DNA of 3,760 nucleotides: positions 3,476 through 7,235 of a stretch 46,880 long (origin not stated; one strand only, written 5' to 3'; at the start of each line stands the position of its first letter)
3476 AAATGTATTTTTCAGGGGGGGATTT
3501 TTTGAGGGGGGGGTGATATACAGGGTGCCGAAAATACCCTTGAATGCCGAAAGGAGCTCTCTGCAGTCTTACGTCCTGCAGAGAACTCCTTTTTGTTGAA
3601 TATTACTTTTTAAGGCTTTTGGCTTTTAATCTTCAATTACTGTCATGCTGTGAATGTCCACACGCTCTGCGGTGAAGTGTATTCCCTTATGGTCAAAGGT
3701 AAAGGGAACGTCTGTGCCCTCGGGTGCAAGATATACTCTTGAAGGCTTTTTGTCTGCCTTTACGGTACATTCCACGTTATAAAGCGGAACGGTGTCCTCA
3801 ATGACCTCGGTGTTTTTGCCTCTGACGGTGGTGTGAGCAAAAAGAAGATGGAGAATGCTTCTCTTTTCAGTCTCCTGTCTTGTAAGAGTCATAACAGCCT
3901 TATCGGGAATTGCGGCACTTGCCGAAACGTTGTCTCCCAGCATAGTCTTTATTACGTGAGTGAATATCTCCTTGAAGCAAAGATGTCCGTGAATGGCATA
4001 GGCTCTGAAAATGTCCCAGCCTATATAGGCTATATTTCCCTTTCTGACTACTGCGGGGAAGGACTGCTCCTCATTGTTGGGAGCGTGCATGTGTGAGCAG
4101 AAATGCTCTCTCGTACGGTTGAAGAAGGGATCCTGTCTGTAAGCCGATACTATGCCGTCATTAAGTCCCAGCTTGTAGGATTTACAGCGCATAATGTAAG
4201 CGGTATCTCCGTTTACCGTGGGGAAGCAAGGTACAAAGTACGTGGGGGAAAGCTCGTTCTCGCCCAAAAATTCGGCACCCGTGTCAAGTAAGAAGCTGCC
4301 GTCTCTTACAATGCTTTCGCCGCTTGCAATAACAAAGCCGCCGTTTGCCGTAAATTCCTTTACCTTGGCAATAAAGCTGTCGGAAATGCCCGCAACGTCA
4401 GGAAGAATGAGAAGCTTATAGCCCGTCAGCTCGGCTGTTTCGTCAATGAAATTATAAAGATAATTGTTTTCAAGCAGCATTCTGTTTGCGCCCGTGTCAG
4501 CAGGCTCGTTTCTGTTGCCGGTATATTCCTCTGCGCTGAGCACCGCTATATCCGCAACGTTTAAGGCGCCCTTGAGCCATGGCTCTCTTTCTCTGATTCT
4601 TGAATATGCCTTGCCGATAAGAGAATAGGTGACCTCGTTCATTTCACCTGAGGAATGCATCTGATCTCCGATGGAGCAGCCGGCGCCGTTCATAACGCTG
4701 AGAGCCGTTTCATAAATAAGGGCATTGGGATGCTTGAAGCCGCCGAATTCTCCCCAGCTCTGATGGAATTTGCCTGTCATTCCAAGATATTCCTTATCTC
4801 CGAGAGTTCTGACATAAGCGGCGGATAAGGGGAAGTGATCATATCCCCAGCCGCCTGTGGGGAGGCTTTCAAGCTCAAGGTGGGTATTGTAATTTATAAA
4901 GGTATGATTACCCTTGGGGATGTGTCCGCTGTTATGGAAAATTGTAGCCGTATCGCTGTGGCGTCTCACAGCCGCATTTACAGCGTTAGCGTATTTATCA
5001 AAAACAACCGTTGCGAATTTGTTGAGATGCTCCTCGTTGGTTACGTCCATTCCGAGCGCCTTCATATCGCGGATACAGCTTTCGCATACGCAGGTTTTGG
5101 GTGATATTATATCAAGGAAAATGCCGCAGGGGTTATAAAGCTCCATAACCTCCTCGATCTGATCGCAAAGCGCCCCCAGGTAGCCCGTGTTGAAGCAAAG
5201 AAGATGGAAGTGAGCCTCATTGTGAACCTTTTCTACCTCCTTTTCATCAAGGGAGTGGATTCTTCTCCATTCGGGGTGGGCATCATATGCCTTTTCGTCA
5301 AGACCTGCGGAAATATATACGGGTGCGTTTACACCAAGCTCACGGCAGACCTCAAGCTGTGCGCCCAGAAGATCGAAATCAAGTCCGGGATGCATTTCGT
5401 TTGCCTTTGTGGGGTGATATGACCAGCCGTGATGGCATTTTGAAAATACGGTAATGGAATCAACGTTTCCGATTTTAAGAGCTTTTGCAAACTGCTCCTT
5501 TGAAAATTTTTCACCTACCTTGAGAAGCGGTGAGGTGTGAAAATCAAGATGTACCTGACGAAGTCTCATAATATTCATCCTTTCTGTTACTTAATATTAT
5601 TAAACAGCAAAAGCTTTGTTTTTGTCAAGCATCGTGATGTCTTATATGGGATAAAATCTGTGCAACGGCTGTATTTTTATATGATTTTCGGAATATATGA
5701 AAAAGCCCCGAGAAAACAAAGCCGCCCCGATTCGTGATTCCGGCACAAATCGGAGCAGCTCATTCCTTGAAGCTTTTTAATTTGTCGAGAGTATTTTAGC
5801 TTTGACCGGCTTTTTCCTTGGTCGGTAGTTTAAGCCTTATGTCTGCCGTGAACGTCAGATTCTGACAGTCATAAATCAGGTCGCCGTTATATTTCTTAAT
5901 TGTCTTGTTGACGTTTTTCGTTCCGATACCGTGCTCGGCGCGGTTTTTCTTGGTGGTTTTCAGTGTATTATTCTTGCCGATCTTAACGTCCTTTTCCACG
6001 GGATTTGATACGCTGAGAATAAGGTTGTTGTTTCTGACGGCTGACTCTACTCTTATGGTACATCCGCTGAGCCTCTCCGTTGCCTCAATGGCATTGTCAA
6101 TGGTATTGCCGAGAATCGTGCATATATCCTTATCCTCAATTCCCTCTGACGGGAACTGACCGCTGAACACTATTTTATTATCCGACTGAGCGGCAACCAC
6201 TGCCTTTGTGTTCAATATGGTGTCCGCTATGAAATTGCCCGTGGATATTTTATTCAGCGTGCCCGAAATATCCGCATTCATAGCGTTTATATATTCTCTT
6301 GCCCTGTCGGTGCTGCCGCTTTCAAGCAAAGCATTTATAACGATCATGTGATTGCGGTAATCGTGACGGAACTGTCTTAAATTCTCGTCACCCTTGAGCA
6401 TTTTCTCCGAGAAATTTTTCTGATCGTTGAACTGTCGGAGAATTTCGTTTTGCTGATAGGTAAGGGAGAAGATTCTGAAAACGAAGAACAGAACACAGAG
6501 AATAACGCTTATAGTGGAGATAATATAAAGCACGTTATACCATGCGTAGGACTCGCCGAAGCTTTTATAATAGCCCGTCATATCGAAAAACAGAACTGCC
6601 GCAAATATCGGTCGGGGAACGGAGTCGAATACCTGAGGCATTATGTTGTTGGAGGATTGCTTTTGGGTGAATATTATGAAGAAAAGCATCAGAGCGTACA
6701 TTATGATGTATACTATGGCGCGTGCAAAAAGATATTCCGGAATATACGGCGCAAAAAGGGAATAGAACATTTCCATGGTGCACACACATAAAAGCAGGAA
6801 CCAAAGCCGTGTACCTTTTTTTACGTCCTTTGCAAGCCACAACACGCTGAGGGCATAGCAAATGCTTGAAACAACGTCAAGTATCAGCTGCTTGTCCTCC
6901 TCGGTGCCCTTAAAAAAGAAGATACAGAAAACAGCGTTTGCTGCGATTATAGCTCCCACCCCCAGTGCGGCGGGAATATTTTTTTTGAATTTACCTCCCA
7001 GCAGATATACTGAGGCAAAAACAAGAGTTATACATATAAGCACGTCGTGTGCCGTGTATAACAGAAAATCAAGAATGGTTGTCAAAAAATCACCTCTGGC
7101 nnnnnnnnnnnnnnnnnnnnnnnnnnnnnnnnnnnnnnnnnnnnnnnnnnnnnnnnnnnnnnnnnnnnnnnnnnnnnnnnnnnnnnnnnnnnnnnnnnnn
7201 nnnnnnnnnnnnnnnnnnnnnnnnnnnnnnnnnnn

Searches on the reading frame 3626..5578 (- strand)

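Call 3: search_protein_families(library=pfam, proteins=[window:3626-5578:-])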
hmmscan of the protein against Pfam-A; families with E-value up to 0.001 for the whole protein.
window:3626-5578:- (650 aa): 3 families
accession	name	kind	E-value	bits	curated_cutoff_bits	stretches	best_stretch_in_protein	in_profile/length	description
PF14871.12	GHL6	-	4.8e-27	95.2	35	1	26-157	1-132/132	Hypothetical glycosyl hydrolase 6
PF08532.16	Glyco_hydro_42M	-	1.6e-07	31.5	25.8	1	370-428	41-99/207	Beta-galactosidase trimerisation domain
PF01120.23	Alpha_L_fucos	-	0.00062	19.7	25.2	1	23-199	92-239/345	Alpha-L-fucosidase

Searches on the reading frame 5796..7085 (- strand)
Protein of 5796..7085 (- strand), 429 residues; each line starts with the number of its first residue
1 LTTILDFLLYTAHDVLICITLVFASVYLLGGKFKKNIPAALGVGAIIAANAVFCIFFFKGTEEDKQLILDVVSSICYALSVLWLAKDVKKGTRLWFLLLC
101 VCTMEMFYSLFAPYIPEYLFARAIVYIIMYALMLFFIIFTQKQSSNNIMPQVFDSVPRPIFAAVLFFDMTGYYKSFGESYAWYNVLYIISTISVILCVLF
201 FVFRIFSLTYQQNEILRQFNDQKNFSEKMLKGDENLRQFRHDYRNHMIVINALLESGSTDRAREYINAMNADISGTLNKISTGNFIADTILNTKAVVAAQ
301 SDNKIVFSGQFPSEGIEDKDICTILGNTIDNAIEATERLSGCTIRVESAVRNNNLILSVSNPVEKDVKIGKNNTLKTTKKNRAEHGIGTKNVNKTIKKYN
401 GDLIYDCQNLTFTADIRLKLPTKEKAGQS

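Call 3: search_protein_families(library=pfam, proteins=[window:5796-7085:-])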
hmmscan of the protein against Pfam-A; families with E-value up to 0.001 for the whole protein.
window:5796-7085:- (429 aa): 3 families
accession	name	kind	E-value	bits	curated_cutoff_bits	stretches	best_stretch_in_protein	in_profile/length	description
PF14501.12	HATPase_c_5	-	1.1e-22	80.3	22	1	316-418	1-101/102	GHKL domain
PF14689.11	SPOB_a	-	4.3e-08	33.1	28.1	1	236-273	16-53/62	Sensor_kinase_SpoOB-type, alpha-helical domain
PF02518.31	HATPase_c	-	1.1e-06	29.5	26.4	1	320-421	5-108/111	Histidine kinase-, DNA gyrase B-, and HSP90-like ATPase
